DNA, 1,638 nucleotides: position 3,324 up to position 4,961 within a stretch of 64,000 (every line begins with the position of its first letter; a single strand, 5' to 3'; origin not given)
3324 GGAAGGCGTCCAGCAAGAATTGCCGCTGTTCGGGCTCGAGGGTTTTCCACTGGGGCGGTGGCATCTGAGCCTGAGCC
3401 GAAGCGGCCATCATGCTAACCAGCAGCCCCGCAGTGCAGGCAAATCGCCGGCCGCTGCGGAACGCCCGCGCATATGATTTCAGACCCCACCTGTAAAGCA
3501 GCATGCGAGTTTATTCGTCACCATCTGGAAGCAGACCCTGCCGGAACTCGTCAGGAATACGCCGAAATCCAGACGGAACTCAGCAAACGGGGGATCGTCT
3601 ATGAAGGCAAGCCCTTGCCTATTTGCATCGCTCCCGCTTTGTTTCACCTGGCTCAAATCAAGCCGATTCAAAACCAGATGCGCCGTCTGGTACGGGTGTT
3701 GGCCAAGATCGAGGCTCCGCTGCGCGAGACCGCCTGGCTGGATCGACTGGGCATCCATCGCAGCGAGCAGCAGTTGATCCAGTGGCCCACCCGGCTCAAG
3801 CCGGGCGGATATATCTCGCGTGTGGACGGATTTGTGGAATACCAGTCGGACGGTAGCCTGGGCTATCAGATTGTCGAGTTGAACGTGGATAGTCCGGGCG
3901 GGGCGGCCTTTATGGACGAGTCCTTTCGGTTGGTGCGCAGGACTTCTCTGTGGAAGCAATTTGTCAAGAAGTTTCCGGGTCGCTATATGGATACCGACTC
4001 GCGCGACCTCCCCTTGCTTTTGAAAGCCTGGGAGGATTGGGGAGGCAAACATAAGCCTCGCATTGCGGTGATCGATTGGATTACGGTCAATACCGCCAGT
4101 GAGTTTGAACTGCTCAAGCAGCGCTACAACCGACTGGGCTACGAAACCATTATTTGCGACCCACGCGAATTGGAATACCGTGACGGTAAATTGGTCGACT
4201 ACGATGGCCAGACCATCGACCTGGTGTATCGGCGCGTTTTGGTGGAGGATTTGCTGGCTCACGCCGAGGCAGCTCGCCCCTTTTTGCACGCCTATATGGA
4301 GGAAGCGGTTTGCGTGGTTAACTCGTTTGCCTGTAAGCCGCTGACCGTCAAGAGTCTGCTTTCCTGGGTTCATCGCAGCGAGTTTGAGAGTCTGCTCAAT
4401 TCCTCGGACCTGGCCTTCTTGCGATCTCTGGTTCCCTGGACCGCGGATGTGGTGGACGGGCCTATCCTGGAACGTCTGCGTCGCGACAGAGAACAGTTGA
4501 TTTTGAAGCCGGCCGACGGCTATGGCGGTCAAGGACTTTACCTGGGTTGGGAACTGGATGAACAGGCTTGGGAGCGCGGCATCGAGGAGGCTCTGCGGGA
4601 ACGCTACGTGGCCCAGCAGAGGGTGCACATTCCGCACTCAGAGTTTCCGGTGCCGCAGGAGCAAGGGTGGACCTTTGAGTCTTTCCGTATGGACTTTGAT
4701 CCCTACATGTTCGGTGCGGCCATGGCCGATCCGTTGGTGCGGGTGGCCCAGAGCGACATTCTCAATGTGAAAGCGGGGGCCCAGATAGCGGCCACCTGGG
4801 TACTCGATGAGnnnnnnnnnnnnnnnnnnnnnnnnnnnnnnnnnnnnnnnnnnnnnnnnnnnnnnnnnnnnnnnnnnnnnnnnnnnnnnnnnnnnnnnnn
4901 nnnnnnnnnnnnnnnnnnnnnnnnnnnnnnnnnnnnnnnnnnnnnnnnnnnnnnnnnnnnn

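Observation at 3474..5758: Translationally coupled ATP-grasp amidoligase and secreted caspase-like protease with a Tudor/SH3-like tail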

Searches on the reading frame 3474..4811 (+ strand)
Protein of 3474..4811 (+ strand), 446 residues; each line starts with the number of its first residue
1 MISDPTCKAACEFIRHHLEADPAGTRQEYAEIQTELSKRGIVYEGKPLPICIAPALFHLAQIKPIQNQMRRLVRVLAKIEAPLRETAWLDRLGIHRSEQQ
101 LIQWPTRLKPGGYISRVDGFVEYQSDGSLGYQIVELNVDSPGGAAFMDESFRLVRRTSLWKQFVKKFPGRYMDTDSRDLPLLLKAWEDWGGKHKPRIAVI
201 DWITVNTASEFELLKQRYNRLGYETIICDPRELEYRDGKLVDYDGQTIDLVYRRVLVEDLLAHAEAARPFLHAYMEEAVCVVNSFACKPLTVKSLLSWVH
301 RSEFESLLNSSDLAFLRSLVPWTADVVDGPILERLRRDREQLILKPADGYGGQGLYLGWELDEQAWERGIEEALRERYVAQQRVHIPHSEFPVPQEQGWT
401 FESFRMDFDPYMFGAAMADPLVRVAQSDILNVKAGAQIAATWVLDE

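Call 4: search_protein_families(library=pfam, proteins=[window:3474-4811:+], max_evalue=0.01)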
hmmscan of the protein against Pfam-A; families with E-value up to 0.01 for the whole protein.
window:3474-4811:+ (446 aa): 2 families
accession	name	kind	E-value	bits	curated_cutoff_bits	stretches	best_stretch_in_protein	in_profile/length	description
PF14403.11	CP_ATPgrasp_2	-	2.4e-07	30.5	32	1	131-413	82-357/374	Circularly permuted ATP-grasp type 2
PF04174.18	CP_ATPgrasp_1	-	0.0061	16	23.1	0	130-381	82-332/332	A circularly permuted ATPgrasp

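Call 5: search_protein_families(library=ncbifam, proteins=[window:3474-4811:+], max_evalue=0.1)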
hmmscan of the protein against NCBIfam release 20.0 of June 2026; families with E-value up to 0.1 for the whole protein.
window:3474-4811:+ (446 aa): 2 families
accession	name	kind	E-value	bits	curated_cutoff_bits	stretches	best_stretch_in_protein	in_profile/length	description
NF009110.0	PRK12458.1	subfamily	7.9e-05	21.8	408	1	338-383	167-212/349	glutathione synthetase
NF003573.0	PRK05246.1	equivalog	0.0043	15.9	272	0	330-356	145-171/316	glutathione synthase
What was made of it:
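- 4503..4535 (+): ATP-grasp core motif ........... (aa 344-354), including invariant K345, P346, D348, G351 and G354. NCBIfam glutathione synthetase models match this stretch locally (call 5).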

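Call 6: search_protein_families(library=padloc, proteins=[window:3474-4811:+], max_evalue=0.1)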
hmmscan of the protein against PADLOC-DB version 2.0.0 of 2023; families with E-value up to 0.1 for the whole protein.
window:3474-4811:+ (446 aa): 0 families

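Call 7: search_solved_structures(query=window:3474-4811:+, max_evalue=10, show_alignments=2)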
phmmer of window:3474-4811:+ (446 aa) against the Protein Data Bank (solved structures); distinct sequences matched with E-value up to 10: 4.
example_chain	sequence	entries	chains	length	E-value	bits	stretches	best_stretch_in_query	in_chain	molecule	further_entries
3n6x_A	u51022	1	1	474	0.15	14.2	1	110-413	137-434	Putative glutathionylspermidine synthase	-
6mza_A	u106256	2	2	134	1.2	11.2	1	176-217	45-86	Thioredoxin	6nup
1b4k_A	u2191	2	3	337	1.3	11.1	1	213-268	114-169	PROTEIN (5-AMINOLEVULINIC ACID DEHYDRATASE) | DELTA-AMINOLEVULINIC ACID DEHYDRATASE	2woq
2c13_A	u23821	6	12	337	1.3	11.1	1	213-268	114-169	DELTA-AMINOLEVULINIC ACID DEHYDRATASE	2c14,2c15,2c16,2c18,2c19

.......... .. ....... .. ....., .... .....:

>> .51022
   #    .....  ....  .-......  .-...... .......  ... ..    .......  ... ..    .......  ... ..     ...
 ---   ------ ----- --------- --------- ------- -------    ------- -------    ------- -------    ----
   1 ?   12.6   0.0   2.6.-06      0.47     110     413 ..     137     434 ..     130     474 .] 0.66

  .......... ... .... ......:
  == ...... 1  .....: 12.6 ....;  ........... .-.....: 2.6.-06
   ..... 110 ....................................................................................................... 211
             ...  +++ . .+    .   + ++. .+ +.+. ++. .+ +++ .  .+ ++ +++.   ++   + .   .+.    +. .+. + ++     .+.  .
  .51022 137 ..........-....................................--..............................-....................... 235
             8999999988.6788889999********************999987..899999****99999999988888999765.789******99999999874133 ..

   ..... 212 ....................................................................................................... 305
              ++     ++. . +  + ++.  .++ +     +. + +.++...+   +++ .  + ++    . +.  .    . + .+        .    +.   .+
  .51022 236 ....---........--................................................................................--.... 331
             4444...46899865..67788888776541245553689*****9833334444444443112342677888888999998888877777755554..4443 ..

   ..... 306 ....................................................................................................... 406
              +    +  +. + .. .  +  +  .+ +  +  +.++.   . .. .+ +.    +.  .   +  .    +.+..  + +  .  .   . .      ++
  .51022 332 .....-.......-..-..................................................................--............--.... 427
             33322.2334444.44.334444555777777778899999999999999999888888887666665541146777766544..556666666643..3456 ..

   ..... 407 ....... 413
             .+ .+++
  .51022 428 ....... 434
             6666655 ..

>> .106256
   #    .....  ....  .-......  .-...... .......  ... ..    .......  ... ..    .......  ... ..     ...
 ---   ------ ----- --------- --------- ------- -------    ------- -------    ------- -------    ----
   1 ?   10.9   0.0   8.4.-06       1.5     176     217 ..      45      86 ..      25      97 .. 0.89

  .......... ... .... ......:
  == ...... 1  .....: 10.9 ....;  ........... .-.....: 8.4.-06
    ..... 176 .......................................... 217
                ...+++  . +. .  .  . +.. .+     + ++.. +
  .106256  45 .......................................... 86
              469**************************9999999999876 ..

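Call 9: find_homologous_proteins(query=window:3474-4811:+, max_evalue=0.001)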
Query window:3474-4811:+ (446 aa): 177 proteins with E <= 0.001 among 8000 candidates; the best 120 are listed.
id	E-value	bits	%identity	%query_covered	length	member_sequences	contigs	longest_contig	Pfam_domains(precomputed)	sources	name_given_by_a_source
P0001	0.0e+0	1032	100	100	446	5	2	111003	PF14403.12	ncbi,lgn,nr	ncbi:hypothetical protein IV102_08195 [bacterium]|nr:hypothetical protein [bacterium]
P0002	6.1e-264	894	85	100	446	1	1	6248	PF14403.12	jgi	-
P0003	2.0e-252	856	87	94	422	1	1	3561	PF14403.12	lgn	-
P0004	5.2e-248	841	80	100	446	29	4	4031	PF14403.12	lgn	-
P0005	1.9e-246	836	80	100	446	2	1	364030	PF14403.12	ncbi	ncbi:MAG: hypothetical protein U0931_12080 [Vulcanimicrobiota bacterium]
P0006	2.8e-232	790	75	100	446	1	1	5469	PF14403.12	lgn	-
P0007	4.8e-232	789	75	100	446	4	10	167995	-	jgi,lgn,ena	-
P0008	8.7e-229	778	73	100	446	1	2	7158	-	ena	-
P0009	4.0e-226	769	73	100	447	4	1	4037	PF14403.12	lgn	-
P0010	3.8e-221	753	72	100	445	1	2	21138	PF14403.12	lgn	-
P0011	1.2e-216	738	72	100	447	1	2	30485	-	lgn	-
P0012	2.6e-214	730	75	92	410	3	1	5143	-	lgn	-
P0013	6.4e-214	729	70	100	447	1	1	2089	PF14403.12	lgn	-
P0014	1.1e-202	692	72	93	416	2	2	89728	PF14403.12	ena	-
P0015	2.8e-192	658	74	85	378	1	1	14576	PF14403.12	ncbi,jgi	jgi:uncharacterized circularly permuted ATP-grasp superfamily protein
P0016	5.6e-192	657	64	99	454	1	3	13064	PF14403.12,PF04174.19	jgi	jgi:uncharacterized circularly permuted ATP-grasp superfamily protein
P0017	8.6e-186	636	62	99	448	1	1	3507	PF14403.12,PF04174.19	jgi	jgi:uncharacterized circularly permuted ATP-grasp superfamily protein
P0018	1.9e-184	632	61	99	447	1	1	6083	PF14403.12,PF04174.19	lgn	-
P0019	2.7e-184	631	61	100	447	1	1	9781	PF14403.12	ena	-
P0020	1.3e-177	609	60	100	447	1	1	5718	PF14403.12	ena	-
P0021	3.3e-177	608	58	99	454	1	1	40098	PF14403.12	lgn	-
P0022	3.3e-176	605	59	100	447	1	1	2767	PF14403.12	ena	-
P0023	1.3e-175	603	62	96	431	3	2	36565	PF14403.12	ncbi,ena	-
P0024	4.1e-173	595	58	100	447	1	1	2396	PF14403.12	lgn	-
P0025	2.0e-171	589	56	100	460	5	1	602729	PF14403.12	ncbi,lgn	-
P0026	4.1e-171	588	57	100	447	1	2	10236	PF14403.12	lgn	-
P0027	6.4e-170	584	56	100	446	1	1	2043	PF14403.12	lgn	-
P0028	4.2e-168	578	57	100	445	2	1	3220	PF14403.12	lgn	-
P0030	6.3e-161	554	56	100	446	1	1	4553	PF14403.12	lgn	-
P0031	8.9e-157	541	53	99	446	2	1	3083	PF14403.12,PF04174.19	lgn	-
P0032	7.3e-155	534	52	100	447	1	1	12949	PF14403.12,PF04174.19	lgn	-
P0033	2.2e-152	526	50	100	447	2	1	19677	PF14403.12,PF04174.19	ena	-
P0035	6.9e-151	521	51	99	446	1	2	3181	PF14403.12,PF04174.19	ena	-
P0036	1.0e-150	521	53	97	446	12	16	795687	PF14403.12,PF04174.19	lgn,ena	-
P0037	1.5e-150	520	51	100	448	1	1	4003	PF14403.12,PF04174.19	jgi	jgi:uncharacterized circularly permuted ATP-grasp superfamily protein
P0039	2.5e-150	519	50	99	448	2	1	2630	PF14403.12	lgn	-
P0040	6.3e-150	518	53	99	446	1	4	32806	PF14403.12,PF04174.19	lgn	-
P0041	6.6e-149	515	51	99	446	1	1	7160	PF14403.12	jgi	jgi:hypothetical protein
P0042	7.3e-149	515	50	99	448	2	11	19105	PF14403.12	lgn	-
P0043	1.9e-148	513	49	100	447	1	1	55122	PF14403.12,PF04174.19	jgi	jgi:uncharacterized circularly permuted ATP-grasp superfamily protein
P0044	2.9e-148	513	51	99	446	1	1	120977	PF14403.12,PF04174.19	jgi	jgi:hypothetical protein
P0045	9.5e-148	511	51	99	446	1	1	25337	PF14403.12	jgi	jgi:uncharacterized circularly permuted ATP-grasp superfamily protein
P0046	1.2e-147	511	50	99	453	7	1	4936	PF14403.12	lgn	-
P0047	5.5e-147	508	51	99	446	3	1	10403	PF14403.12,PF04174.19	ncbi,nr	ncbi:MAG: hypothetical protein KC910_03275 [Candidatus Eremiobacteraeota bacterium]|nr:hypothetical 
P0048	7.5e-147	508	50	99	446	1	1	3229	PF14403.12,PF04174.19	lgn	-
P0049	4.5e-146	505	49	99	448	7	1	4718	PF14403.12,PF04174.19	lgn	-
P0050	6.8e-146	505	50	99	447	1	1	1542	PF14403.12,PF04174.19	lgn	-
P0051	1.7e-145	504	50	99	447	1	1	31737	PF14403.12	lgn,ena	-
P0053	2.0e-144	500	49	99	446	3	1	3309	PF14403.12,PF04174.19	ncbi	-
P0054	2.4e-144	500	52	100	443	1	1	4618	PF14403.12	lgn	-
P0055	1.2e-143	497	50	99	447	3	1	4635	PF14403.12,PF04174.19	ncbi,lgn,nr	ncbi:MAG: circularly permuted type 2 ATP-grasp protein [Candidatus Eremiobacteraeota bacterium]|nr:c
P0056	5.8e-139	482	49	98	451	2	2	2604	PF14403.12,PF04174.19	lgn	-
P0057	2.1e-134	467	46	99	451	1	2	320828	PF14403.12,PF04174.19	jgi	jgi:uncharacterized circularly permuted ATP-grasp superfamily protein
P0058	8.2e-134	465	52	89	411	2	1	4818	PF14403.12,PF04174.19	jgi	jgi:uncharacterized circularly permuted ATP-grasp superfamily protein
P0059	1.2e-131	458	54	80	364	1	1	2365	PF14403.12,PF04174.19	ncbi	-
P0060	5.8e-119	416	68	60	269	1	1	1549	PF14403.12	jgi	jgi:uncharacterized circularly permuted ATP-grasp superfamily protein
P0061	2.0e-111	391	60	65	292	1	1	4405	PF14403.12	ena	-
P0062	8.2e-104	366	41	97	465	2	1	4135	PF14403.12,PF04174.19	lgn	-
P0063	4.4e-102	360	42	98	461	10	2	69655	PF14403.12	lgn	-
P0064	1.0e-101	359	41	98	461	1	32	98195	PF14403.12,PF04174.19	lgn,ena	-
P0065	1.4e-101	359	43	96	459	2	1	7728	PF14403.12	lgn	-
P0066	1.5e-101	359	41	96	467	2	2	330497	PF14403.12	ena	-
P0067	6.5e-101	357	42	96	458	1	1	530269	PF14403.12,PF04174.19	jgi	jgi:uncharacterized circularly permuted ATP-grasp superfamily protein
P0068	2.5e-100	355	42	100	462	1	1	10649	PF14403.12,PF04174.19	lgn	-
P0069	4.0e-100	354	41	98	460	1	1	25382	PF14403.12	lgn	-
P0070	4.7e-100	354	42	98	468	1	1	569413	PF14403.12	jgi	jgi:uncharacterized circularly permuted ATP-grasp superfamily protein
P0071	6.4e-100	353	42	96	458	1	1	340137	PF14403.12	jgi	jgi:uncharacterized circularly permuted ATP-grasp superfamily protein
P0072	6.5e-100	353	40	98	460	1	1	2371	PF14403.12,PF04174.19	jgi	jgi:uncharacterized circularly permuted ATP-grasp superfamily protein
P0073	7.5e-99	350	41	98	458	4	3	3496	PF14403.12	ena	-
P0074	7.7e-99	350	41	96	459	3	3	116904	PF14403.12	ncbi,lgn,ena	-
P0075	9.5e-99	349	42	96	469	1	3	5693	PF14403.12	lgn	-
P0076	1.2e-98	349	41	98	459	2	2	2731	PF14403.12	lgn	-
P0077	3.6e-98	348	41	96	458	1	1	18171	PF14403.12,PF04174.19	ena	-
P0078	3.9e-98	347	41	96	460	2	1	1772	PF14403.12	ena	-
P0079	4.5e-98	347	41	96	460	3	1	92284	PF14403.12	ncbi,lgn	-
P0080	4.8e-98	347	41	96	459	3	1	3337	PF14403.12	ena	-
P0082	1.5e-97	346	41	96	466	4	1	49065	PF14403.12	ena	-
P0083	3.5e-97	344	41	96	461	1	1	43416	PF14403.12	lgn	-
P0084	9.4e-97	343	41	99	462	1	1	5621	PF14403.12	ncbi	-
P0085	2.5e-96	341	41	96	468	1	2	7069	PF14403.12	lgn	-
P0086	3.6e-96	341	39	96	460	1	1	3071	PF14403.12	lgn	-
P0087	4.3e-96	341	40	98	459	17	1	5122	PF14403.12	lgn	-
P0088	5.7e-96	340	40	96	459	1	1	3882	PF14403.12,PF04174.19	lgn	-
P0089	6.1e-96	340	41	96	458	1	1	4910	PF14403.12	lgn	-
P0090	7.2e-96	340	41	96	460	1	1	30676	PF14403.12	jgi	jgi:hypothetical protein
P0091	1.2e-95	339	41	96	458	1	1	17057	PF14403.12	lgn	-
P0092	1.3e-95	339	41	96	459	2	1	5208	PF14403.12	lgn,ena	-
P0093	3.0e-95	338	40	96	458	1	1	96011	PF14403.12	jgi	jgi:uncharacterized circularly permuted ATP-grasp superfamily protein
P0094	3.0e-94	335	40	96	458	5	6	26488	PF14403.12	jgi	jgi:uncharacterized circularly permuted ATP-grasp superfamily protein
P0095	5.6e-94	334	40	96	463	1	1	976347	PF14403.12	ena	-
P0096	3.5e-93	331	39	96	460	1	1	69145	PF14403.12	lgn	-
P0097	2.0e-91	325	41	91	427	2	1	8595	PF14403.12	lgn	-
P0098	9.5e-90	320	38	96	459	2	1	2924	PF14403.12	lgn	-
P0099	1.1e-81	293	44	74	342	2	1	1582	PF14403.12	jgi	jgi:hypothetical protein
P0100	3.2e-68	249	39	70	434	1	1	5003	PF14403.12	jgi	jgi:uncharacterized circularly permuted ATP-grasp superfamily protein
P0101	5.4e-68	248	45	62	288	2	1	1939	PF14403.12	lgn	-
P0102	1.3e-67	247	35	91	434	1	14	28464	PF14403.12,PF04174.19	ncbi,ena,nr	ncbi:MAG: hypothetical protein E6J46_07825 [Chloroflexi bacterium]|nr:MAG: hypothetical protein E6J4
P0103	1.3e-67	247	40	70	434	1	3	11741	PF14403.12,PF04174.19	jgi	-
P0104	1.3e-67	247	40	70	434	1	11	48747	PF14403.12,PF04174.19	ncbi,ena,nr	ncbi:MAG: hypothetical protein E6I12_02160 [Chloroflexi bacterium]|nr:MAG: hypothetical protein E6I1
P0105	1.4e-67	247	35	91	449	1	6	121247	PF14403.12,PF04174.19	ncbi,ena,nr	ncbi:MAG: hypothetical protein E6H85_01565 [Chloroflexi bacterium]|nr:MAG: hypothetical protein E6I1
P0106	1.4e-67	247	40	70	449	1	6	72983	PF14403.12,PF04174.19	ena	-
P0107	1.6e-67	247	35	91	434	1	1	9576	PF14403.12,PF04174.19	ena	-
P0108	1.6e-67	247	40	70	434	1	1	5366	PF14403.12,PF04174.19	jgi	-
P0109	1.7e-67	246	35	91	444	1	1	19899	PF14403.12,PF04174.19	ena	-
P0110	1.7e-67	246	40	70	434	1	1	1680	PF14403.12,PF04174.19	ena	-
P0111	1.8e-67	246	40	70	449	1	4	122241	PF14403.12,PF04174.19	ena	-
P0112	4.0e-67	245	35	91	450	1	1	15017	PF14403.12,PF04174.19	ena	-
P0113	4.0e-67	245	40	70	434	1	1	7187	PF14403.12,PF04174.19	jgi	-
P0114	4.0e-67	245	40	70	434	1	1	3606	PF14403.12,PF04174.19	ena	-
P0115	5.0e-67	245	35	91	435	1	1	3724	PF14403.12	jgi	jgi:hypothetical protein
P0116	1.1e-66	244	34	100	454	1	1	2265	PF14403.12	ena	-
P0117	1.5e-66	243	33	100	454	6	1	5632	PF14403.12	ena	-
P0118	4.9e-66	242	34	100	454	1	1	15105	PF14403.12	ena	-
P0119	7.6e-66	241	34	100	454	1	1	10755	PF14403.12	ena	-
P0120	8.1e-66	241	33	100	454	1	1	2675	PF14403.12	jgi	-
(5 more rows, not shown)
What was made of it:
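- On CP_ATPgrasp_2 (PF14403): The identical database protein P0001 carries a precomputed PF14403 hit (call 9).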

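Call 12: find_encoding_contigs(protein=P0036, flank=6000, max_places=3)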
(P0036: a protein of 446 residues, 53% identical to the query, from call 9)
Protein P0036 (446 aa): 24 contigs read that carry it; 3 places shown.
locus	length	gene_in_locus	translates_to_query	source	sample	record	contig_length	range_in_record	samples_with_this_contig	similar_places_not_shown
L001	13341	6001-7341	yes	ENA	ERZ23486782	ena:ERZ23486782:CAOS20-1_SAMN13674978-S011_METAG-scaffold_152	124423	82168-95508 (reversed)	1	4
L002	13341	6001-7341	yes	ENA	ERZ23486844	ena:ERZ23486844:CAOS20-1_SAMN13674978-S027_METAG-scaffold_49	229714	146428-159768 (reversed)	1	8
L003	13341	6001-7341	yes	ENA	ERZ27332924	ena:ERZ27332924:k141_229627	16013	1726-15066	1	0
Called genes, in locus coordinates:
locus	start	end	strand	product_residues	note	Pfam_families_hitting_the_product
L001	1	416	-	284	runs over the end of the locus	PF07238:PilZ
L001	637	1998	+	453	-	PF09423:PhoD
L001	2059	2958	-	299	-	PF13620:CarboxypepD_reg (faint)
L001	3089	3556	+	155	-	-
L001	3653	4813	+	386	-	PF00155:Aminotran_1_2 (weak), PF00266:Aminotran_5, PF01041:DegT_DnrJ_EryC1 (weak)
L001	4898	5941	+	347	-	PF00756:Esterase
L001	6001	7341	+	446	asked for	PF04174:CP_ATPgrasp_1 (faint), PF14403:CP_ATPgrasp_2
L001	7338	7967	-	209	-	PF02798:GST_N, PF13417:GST_N_3, PF13409:GST_N_2, PF00043:GST_C (weak), PF13410:GST_C_2 (weak)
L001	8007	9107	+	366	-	PF04321:RmlD_sub_bind, PF08659:KR (weak), PF01073:3Beta_HSD, PF01370:Epimerase, PF02719:Polysacc_synt_2, PF16363:GDP_Man_Dehyd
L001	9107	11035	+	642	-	PF00456:Transketolase_N, PF02779:Transket_pyr, PF02780:Transketolase_C, PF22613:Transketolase_C_1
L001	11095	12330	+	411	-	PF13646:HEAT_2 (faint)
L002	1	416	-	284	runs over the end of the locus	PF07238:PilZ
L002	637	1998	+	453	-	PF09423:PhoD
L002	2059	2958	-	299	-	PF13620:CarboxypepD_reg (faint)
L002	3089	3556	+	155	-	-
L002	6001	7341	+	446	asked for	PF04174:CP_ATPgrasp_1 (faint), PF14403:CP_ATPgrasp_2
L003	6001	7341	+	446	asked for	PF04174:CP_ATPgrasp_1 (faint), PF14403:CP_ATPgrasp_2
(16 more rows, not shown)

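Call 13: find_encoding_contigs(protein=P0067, flank=6000, max_places=3)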
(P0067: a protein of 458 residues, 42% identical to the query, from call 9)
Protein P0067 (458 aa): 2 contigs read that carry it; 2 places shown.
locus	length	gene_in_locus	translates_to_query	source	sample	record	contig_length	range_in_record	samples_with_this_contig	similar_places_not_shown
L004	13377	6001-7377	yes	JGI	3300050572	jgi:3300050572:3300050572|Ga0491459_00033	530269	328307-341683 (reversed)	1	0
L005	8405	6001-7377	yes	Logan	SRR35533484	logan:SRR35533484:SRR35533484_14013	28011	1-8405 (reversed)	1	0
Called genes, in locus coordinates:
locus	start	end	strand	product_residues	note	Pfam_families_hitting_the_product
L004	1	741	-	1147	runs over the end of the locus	PF00069:Pkinase, PF07714:PK_Tyr_Ser-Thr, PF00515:TPR_1 (weak), PF13414:TPR_11, PF14559:TPR_19, PF23914:TPR_CcmH_CycH, PF14559:TPR_19, PF14559:TPR_19, +41 more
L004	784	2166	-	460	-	-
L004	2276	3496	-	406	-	PF00438:S-AdoMet_synt_N, PF02772:S-AdoMet_synt_M, PF02773:S-AdoMet_synt_C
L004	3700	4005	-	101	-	PF00253:Ribosomal_S14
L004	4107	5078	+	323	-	PF00990:GGDEF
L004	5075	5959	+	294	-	PF02016:Peptidase_S66, PF17676:Peptidase_S66C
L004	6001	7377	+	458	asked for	PF04174:CP_ATPgrasp_1 (faint), PF14403:CP_ATPgrasp_2 (weak)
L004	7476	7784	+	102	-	-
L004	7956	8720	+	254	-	PF02095:Extensin_1 (weak)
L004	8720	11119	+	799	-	-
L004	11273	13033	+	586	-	PF05140:ResB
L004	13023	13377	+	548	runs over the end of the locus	PF01578:Cytochrom_C_asm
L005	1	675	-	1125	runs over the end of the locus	PF00069:Pkinase, PF07714:PK_Tyr_Ser-Thr, PF00515:TPR_1 (weak), PF07719:TPR_2 (weak), PF13414:TPR_11, PF23914:TPR_CcmH_CycH, PF14559:TPR_19, PF14559:TPR_19, +40 more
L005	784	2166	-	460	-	-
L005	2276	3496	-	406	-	PF00438:S-AdoMet_synt_N, PF02772:S-AdoMet_synt_M, PF02773:S-AdoMet_synt_C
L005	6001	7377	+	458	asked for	PF04174:CP_ATPgrasp_1 (faint), PF14403:CP_ATPgrasp_2 (weak)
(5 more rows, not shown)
